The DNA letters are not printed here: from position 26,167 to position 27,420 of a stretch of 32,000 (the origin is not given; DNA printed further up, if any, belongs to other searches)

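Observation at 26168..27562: Opposite-strand metal(loid) cargo (transporter plus GDCCVxC protein) wedged into the phage head-tail operon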

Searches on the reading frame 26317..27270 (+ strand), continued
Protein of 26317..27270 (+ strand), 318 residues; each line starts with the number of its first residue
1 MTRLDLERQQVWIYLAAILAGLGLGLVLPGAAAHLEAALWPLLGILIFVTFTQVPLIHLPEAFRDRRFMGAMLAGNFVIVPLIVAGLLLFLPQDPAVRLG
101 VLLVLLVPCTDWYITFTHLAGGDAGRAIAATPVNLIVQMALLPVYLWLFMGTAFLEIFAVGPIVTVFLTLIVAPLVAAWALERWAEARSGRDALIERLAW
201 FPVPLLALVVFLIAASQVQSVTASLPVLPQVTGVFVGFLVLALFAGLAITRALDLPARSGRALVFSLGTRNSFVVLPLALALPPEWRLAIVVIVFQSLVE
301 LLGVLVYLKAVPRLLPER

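Call 89: search_protein_families(library=ncbifam, proteins=[L093:4663-5913:-, L095:8436-9857:+, L095:6970-7392:-, L187:4025-4501:+], max_evalue=0.00001)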
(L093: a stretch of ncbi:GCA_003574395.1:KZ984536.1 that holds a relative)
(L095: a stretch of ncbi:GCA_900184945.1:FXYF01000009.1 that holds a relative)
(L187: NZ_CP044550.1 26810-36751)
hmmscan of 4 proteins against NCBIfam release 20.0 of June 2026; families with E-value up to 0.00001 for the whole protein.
L093:4663-5913:- (417 aa): 5 families
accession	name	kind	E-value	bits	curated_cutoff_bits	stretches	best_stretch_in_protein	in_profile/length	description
TIGR00880.1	2_A_01_02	superfamily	1.2e-12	48.1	131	1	73-206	13-135/141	multidrug resistance protein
NF008650.1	PRK11646.1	equivalog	2.6e-12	46.5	469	1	48-170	36-157/400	multidrug efflux MFS transporter MdtH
TIGR00711.1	efflux_EmrB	subfamily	8.9e-09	34.6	230.2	1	76-215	55-183/485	DHA2 family efflux MFS transporter permease subunit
NF012177.1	tet_MFS_42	exception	2.9e-07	30.1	850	0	58-168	36-144/411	tetracycline efflux MFS transporter Tet(42)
TIGR00894.1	2A0114euk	subfamily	3.3e-07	29.2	626.45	1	71-212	89-223/465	Na(+)-dependent inorganic phosphate cotransporter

L095:8436-9857:+ (474 aa): 50 families (the best 25 are shown)
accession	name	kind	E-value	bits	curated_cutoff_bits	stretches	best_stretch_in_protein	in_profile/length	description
TIGR02053.1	MerA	equivalog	8.4e-155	516.3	454.45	1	12-474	1-465/465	mercury(II) reductase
NF010311.1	PRK13748.1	subfamily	2.5e-134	449.2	600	1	11-474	97-560/560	mercury(II) reductase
NF004991.0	PRK06370.1-3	subfamily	7.8e-100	334.8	620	1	7-464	31-489/509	FAD-containing oxidoreductase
TIGR01350.1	lipoamide_DH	equivalog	1.1e-98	330.9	408.8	1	12-461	2-453/461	dihydrolipoyl dehydrogenase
NF004992.0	PRK06370.1-4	equivalog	3.6e-92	309.2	629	1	11-445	4-438/459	FAD-containing oxidoreductase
NF004776.0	PRK06116.1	equivalog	5.1e-82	276.3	480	1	11-445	4-436/450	glutathione-disulfide reductase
NF004946.0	PRK06292.2-4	subfamily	1.1e-79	268.5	634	1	11-438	3-445/487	dihydrolipoyl dehydrogenase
NF040477.1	chlor_oxi_RclA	equivalog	1.6e-78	264.4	740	1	12-455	4-433/441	reactive chlorine resistance oxidoreductase RclA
NF004947.0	PRK06292.2-5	equivalog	2.3e-78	264.2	592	1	11-435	3-430/474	dihydrolipoyl dehydrogenase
TIGR01424.1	gluta_reduc_2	equivalog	1.5e-76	257.8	606.05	1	11-445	2-432/446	glutathione-disulfide reductase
NF004990.0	PRK06370.1-1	equivalog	6.6e-76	255.8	842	1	11-447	4-442/459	FAD-containing oxidoreductase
NF004943.0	PRK06292.2-1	equivalog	2.7e-74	250.6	432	1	11-462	3-455/456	dihydrolipoyl dehydrogenase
NF005884.0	PRK07846.1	equivalog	1.8e-73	247.8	501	1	11-442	3-430/454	mycothione reductase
NF041853.1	hythiocyan_redase_MerA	equivalog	1.1e-69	235.4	650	1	11-455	3-434/440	hypothiocyanous acid reductase MerA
TIGR03452.1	mycothione_red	equivalog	2.2e-68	231.2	635.65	1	11-443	2-432/452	mycothione reductase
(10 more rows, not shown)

L095:6970-7392:- (141 aa): 12 families
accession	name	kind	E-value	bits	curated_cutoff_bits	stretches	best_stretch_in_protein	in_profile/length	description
TIGR02051.1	MerR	equivalog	1.6e-35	122.1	150.85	1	13-135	3-124/124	mercury resistance transcriptional regulator MerR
TIGR02047.1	CadR-PbrR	equivalog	1e-32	112.8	151.45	1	13-135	4-127/127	Cd(II)/Pb(II)-responsive transcriptional regulator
TIGR02044.1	CueR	equivalog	1.1e-32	112.8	147.4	1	13-135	4-126/127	Cu(I)-responsive transcriptional regulator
NF007069.0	PRK09514.1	equivalog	7.5e-29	100.5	143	1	12-136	4-131/141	Zn(2+)-responsive transcriptional regulator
TIGR02043.1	ZntR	equivalog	1.5e-26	93.1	167.95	1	11-135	3-130/131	Zn(2+)-responsive transcriptional regulator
NF010315.0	PRK13752.1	subfamily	3.5e-25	88.7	261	1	10-123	8-119/144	mercury resistance transcriptional regulator MerR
NF007590.0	PRK10227.1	equivalog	6.4e-22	78.1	244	1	13-139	4-130/135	Cu(I)-responsive transcriptional regulator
NF050798.1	TF_FtsR_Actino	equivalog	1.4e-11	44.9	150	1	24-91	20-88/223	transcriptional regulator FtsR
TIGR01950.1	SoxR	equivalog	8.6e-10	38.5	116.9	1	11-117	3-109/142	redox-sensitive transcriptional activator SoxR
NF041849.1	trans_regNmlR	equivalog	3.6e-09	36.7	175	1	16-89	7-80/117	stress response transcriptional regulator NmlR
NF047375.1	HeatShock_HspR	equivalog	1.1e-07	31.8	105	1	16-90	10-84/92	heat shock protein transcriptional repressor HspR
TIGR02054.1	MerD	equivalog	7.9e-07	29.6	103.65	1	11-114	5-106/120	mercuric resistance transcriptional repressor MerD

L187:4025-4501:+ (159 aa): 10 families
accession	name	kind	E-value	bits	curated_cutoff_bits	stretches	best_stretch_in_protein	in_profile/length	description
TIGR02044.1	CueR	equivalog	6.4e-30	103.8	147.4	1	17-144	3-126/127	Cu(I)-responsive transcriptional regulator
NF007069.0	PRK09514.1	equivalog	1.1e-25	90.2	143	1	17-150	4-136/141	Zn(2+)-responsive transcriptional regulator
TIGR02051.1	MerR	equivalog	4.8e-24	85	150.85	1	17-129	2-112/124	mercury resistance transcriptional regulator MerR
TIGR02047.1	CadR-PbrR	equivalog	9.6e-24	83.8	151.45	1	16-143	2-126/127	Cd(II)/Pb(II)-responsive transcriptional regulator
TIGR02043.1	ZntR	equivalog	3.4e-23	82.2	167.95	1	16-144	3-130/131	Zn(2+)-responsive transcriptional regulator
NF007590.0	PRK10227.1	equivalog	7.4e-19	68.1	244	1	17-145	3-127/135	Cu(I)-responsive transcriptional regulator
NF010315.0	PRK13752.1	subfamily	2.6e-18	66.5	261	1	13-148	6-136/144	mercury resistance transcriptional regulator MerR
NF041849.1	trans_regNmlR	equivalog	1.2e-13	51.1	175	1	20-121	6-107/117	stress response transcriptional regulator NmlR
TIGR01950.1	SoxR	equivalog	1.7e-09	37.6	116.9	1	15-123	2-110/142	redox-sensitive transcriptional activator SoxR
NF053782.1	ChlnTransRegdde3219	equivalog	9e-06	25.4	450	0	14-87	6-79/278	choline utilization transcriptional activator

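Call 97: get_annotated_region(hit=H28, flank=3500)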
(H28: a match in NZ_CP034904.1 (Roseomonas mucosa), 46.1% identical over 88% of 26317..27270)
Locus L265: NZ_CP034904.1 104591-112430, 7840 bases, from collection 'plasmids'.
description: Roseomonas mucosa strain AD3 plasmid p3-AD3
organism: Roseomonas mucosa (NCBI taxid 207340)
taxonomy: Bacteria; Pseudomonadota; Alphaproteobacteria; Rhodospirillales; Acetobacteraceae; Roseomonas; Roseomonas mucosa
host: -; source: Homo sapiens,tissue sample; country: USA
typing (MOB-suite, as given by PLSDB): non-mobilizable
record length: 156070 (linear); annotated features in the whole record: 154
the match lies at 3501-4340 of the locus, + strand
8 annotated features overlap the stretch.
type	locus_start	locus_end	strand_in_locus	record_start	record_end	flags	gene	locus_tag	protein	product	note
CDS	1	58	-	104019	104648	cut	-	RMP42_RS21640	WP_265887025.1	cation transporter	GO:0006812 - monoatomic cation transport [Evidence IEA]; GO:0055085 - transmembrane transport [Evidence IEA]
CDS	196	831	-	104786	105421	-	-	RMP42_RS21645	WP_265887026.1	peroxiredoxin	GO:0098869 - cellular oxidant detoxification [Evidence IEA]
CDS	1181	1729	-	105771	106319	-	-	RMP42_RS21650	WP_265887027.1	hypothetical protein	-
CDS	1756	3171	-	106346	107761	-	lpdA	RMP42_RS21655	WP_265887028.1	dihydrolipoyl dehydrogenase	GO:0045454 - cell redox homeostasis [Evidence IEA]; GO:0051068 - dihydrolipoamide metabolic process [Evidence IEA]; ...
CDS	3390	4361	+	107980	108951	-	-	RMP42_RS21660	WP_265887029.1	bile acid:sodium symporter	-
CDS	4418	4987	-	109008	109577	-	-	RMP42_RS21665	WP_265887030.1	DsbE family thiol:disulfide interchange protein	-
CDS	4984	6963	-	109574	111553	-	-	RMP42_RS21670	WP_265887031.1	heme lyase CcmF/NrfE family subunit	-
CDS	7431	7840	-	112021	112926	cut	-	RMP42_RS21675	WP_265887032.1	MBL fold metallo-hydrolase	-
